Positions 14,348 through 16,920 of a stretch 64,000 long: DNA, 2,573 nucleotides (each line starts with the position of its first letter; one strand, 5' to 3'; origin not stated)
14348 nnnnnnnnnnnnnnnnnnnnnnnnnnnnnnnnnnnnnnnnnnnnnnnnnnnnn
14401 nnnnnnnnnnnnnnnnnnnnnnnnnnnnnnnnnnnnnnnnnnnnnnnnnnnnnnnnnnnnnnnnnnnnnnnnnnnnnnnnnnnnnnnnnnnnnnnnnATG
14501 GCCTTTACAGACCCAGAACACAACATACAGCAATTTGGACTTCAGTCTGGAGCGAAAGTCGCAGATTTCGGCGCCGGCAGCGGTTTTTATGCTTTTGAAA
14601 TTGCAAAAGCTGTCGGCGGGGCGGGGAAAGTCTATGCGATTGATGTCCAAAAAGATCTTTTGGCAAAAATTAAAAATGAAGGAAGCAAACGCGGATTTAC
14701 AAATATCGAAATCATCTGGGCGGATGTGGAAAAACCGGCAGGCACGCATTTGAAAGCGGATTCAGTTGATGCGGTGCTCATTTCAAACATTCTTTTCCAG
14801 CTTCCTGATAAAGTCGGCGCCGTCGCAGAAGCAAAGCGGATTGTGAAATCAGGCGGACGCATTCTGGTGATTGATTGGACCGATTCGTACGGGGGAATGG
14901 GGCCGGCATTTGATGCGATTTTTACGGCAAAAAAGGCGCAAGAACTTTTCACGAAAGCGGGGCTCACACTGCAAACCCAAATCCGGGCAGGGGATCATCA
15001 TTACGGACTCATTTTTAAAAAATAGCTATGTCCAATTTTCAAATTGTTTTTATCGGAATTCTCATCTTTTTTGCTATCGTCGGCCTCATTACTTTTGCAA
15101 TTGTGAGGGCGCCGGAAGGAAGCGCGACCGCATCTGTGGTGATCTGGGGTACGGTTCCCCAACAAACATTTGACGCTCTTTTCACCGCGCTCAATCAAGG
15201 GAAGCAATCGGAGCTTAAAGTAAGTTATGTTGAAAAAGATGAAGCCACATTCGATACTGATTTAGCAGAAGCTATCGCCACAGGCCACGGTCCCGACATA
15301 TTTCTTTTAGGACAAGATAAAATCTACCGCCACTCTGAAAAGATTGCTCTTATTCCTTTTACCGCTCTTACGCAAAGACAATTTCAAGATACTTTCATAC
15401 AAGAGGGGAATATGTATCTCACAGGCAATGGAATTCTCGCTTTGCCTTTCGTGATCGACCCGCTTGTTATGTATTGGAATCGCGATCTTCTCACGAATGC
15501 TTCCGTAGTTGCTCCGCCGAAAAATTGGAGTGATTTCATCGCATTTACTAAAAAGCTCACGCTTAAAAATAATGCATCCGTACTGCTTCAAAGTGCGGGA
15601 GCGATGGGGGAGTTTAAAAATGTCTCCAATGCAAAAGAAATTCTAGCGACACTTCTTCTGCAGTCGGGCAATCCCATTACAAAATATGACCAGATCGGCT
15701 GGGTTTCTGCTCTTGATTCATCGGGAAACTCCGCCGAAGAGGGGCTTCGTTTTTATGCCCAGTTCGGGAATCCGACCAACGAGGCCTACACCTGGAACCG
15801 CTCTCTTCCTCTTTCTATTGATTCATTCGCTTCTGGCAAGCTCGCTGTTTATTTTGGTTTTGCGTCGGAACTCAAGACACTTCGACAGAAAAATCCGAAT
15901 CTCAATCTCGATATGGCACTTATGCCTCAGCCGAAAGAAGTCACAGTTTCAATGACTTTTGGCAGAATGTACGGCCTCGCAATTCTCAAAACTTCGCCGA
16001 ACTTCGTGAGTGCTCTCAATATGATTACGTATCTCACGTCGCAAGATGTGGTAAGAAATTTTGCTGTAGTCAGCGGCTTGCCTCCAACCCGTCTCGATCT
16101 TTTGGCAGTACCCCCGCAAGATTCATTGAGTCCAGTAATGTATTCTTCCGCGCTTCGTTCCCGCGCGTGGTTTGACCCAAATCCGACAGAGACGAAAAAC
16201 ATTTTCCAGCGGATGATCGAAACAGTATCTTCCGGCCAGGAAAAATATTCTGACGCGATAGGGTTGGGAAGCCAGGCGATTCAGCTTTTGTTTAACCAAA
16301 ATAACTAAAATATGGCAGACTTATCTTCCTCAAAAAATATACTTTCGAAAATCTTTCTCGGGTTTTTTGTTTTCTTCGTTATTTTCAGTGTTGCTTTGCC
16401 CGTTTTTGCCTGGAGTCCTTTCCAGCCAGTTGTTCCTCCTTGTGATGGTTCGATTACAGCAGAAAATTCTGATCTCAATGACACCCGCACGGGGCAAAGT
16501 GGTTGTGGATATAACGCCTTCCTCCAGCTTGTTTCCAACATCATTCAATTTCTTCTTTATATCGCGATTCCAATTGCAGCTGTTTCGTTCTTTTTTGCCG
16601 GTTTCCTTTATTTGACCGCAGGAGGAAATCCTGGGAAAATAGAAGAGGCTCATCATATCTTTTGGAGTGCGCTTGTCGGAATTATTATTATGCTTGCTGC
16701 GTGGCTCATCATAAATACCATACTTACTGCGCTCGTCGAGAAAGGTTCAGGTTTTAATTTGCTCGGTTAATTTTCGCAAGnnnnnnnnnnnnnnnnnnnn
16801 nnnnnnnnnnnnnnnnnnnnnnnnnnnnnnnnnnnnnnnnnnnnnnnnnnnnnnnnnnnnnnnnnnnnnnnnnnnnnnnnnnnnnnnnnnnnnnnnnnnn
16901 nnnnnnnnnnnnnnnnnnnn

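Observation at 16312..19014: Five tandem genes sharing a VirB2/TrbC-like two-TM 'pilin' hairpin, one fused to a 280-aa Cys-rich extracellular domain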

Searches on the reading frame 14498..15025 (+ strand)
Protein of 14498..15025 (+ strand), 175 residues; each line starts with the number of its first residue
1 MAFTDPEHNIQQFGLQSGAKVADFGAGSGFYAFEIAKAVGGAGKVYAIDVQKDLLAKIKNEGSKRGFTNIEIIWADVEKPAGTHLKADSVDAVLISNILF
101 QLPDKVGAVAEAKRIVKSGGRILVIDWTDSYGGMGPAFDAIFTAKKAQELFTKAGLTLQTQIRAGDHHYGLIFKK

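Call 7: search_protein_families(library=pfam, proteins=[window:14498-15025:+], max_evalue=0.001)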
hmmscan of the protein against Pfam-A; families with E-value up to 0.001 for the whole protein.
window:14498-15025:+ (175 aa): 13 families
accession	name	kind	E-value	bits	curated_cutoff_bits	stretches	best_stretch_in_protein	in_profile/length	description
PF13847.12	Methyltransf_31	-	7.1e-19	68.4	27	1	16-128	2-113/145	Methyltransferase domain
PF08241.18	Methyltransf_11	-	9.4e-15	55.5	21.2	1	23-123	2-94/95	Methyltransferase domain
PF01209.24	Ubie_methyltran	-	1.2e-14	54.7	20.1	1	13-128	43-155/233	ubiE/COQ5 methyltransferase family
PF13649.12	Methyltransf_25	-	2.2e-14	54.4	27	1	21-120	1-97/97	Methyltransferase domain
PF08242.18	Methyltransf_12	-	1.2e-09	39.2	30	1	23-122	2-98/98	Methyltransferase domain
PF01135.25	PCMT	-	2.1e-06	28.1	20.3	1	12-78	68-134/210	Protein-L-isoaspartate(D-aspartate) O-methyltransferase (PCMT)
PF01269.23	Fibrillarin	-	3e-06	27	27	1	9-125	63-175/227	Fibrillarin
PF08704.16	GCD14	-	6e-06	26.5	26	1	10-122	33-142/247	tRNA methyltransferase complex GCD14 subunit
PF06325.19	PrmA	-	2.3e-05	24.5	22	1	15-120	159-254/296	Ribosomal protein L11 methyltransferase (PrmA)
PF13489.12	Methyltransf_23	-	3.1e-05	24.2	27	1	7-131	10-123/164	Methyltransferase domain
PF05175.20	MTS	-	5.1e-05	23.4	23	1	17-125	31-139/170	Methyltransferase small domain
PF13679.12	Methyltransf_32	-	8.4e-05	23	27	1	18-85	26-97/143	Methyltransferase domain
PF01728.25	FtsJ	-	0.00069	20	24.1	1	10-72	13-75/181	FtsJ-like methyltransferase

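Call 63: search_solved_structures(query=window:14498-15022:+, max_evalue=0.001)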
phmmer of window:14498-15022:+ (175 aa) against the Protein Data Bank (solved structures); distinct sequences matched with E-value up to 0.001: 13.
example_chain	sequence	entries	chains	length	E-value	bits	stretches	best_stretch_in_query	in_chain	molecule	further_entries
3dh0_A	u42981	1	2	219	1.9e-20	76.8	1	4-171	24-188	SAM dependent methyltransferase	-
3i9f_A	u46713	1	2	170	3e-13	53.4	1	18-175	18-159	Putative type 11 methyltransferase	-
5wp5_A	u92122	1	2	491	1.1e-07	35.3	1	17-123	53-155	Phosphomethylethanolamine N-methyltransferase 2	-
8xt7_A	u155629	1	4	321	1e-06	32.2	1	21-126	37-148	Arsenite methyltransferase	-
5evj_A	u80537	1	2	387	2.3e-06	31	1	17-123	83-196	Arsenite methyltransferase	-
5wp4_A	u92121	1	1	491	2.3e-06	31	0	17-122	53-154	Phosphoethanolamine N-methyltransferase 1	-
5oql_R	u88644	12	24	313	3.2e-05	27.3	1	13-160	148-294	Nop1 | rRNA 2'-O-methyltransferase fibrillarin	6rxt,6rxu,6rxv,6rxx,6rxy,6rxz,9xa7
3mgg_A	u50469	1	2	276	4.6e-05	26.8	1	17-127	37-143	Methyltransferase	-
4o29_A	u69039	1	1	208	0.00014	25.2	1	17-94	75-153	Protein-L-isoaspartate O-methyltransferase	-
1vl5_A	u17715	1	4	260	0.00025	24.4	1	12-142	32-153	unknown conserved protein BH2331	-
21zq_A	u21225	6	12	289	0.00045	23.6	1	13-129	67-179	MitM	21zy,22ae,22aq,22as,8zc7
8zc8_A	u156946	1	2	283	0.00046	23.5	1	13-129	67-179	MitM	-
1o54_A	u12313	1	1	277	0.00065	23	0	13-124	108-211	SAM-dependent O-methyltransferase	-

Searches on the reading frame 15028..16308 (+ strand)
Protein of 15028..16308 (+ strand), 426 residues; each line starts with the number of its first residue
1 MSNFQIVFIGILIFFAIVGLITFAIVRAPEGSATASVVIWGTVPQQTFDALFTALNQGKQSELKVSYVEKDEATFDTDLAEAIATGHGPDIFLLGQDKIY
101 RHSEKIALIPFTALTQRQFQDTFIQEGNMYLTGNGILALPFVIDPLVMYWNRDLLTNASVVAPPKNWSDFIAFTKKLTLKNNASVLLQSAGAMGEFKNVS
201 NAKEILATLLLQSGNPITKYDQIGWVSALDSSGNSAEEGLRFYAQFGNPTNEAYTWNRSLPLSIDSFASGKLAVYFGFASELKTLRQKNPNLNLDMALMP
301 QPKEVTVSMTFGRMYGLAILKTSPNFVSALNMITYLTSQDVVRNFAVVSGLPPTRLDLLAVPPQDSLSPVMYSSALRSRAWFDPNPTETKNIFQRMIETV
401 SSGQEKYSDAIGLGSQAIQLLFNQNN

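Call 7: search_protein_families(library=pfam, proteins=[window:15028-16308:+], max_evalue=0.001)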
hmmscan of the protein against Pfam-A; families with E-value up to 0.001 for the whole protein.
window:15028-16308:+ (426 aa): 2 families
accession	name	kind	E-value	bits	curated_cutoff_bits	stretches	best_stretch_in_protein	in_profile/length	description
PF13416.11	SBP_bac_8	-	1.6e-23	84.3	27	1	60-360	9-267/279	Bacterial extracellular solute-binding protein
PF01547.30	SBP_bac_1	-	1.2e-18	68.6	26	1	45-340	7-304/307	Bacterial extracellular solute-binding protein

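Call 62: search_solved_structures(query=window:15028-16305:+, max_evalue=0.001)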
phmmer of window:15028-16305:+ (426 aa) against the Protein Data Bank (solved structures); distinct sequences matched with E-value up to 0.001: 434 (the best 60 are shown).
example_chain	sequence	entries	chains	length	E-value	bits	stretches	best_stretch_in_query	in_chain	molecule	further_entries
9vus_A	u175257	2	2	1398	9.4e-14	54.5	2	63-186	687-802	Soluble cytochrome b562,2-oxoglutarate receptor 1,Soluble cytochrome b562,2-oxoglutarate r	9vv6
4r9f_A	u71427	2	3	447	2.8e-07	33.2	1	81-302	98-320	MBP1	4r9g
9p0x_T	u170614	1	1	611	3.4e-07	32.9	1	8-186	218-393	Tissue factor,Maltose/maltodextrin-binding periplasmic protein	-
3eht_A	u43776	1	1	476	6.9e-07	31.9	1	63-186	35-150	FUSION PROTEIN OF CRFR1 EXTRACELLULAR DOMAIN AND MBP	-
6ob5_B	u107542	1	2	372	1.2e-06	31.1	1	63-186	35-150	Maltodextrin-binding protein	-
3jyr_A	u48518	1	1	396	1.3e-06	31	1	35-187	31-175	Maltose-binding periplasmic protein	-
4blb_A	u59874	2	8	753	1.7e-06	30.6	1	63-186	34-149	MALTOSE-BINDING PERIPLASMIC PROTEIN, SUPPRESSOR OF FUSED HOMOLOG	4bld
4bl9_A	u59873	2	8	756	1.8e-06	30.5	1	63-186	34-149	MALTOSE-BINDING PERIPLASMIC PROTEIN, SUPPRESSOR OF FUSED HOMOLOG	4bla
7nzm_C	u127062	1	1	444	2.6e-06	30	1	62-186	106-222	Protein phosphatase 1 regulatory subunit 15A,Maltose/maltodextrin-binding periplasmic prot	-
4bl8_A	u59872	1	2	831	2.7e-06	30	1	63-186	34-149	MALTOSE-BINDING PERIPLASMIC PROTEIN, SUPPRESSOR OF FUSED HOMOLOG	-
8c8f_A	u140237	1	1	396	2.7e-06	29.9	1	59-186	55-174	Maltose/maltodextrin-binding periplasmic protein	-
9ujy_A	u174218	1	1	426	2.8e-06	29.9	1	75-186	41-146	Maltose/maltodextrin-binding periplasmic protein,Egalitarian, isoform B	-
5b3z_A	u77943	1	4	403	2.9e-06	29.9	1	60-186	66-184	Peptidyl-prolyl cis-trans isomerase NIMA-interacting 1,Maltose-binding periplasmic protein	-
9o9s_A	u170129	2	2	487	3e-06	29.8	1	58-186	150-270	Mitochondrial pyruvate carrier 1/MBP chimera protein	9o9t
5m13_A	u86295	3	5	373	3e-06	29.8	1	62-186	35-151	Maltose-binding periplasmic protein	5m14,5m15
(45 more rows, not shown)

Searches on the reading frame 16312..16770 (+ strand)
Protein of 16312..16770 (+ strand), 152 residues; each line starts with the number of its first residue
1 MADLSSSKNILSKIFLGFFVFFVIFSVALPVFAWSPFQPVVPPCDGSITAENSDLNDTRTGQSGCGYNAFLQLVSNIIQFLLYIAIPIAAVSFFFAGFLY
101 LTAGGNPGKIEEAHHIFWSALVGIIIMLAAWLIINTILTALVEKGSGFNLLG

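Call 3: search_protein_families(library=pfam, proteins=[window:16312-16770:+], max_evalue=1)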
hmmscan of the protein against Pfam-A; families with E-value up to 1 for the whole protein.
window:16312-16770:+ (152 aa): 4 families
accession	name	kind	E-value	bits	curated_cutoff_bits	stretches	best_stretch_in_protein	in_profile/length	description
PF18895.5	T4SS_pilin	-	1.1e-07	32.3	26.6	1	73-137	8-71/71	Type IV secretion system pilin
PF12553.13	DUF3742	-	0.094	13.2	27.2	0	115-135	63-83/120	Protein of unknown function (DUF3742)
PF12911.12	OppC_N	-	0.17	12.2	23.9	1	8-36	12-38/53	N-terminal TM domain of oligopeptide transport permease C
PF01312.24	Bac_export_2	-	0.29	10.8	24.4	1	10-138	73-199/335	FlhB HrpN YscU SpaS Family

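Call 4: search_protein_families(library=ncbifam, proteins=[window:16312-16770:+], max_evalue=1)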
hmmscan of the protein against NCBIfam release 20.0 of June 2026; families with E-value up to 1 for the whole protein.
window:16312-16770:+ (152 aa): 1 family
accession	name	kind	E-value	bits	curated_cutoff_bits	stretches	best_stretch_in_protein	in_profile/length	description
NF045849.1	ICE_MMCAP2_0565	equivalog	0.016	14.9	40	1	74-139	13-78/80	Mbov_0395 family pilin-like conjugal transfer protein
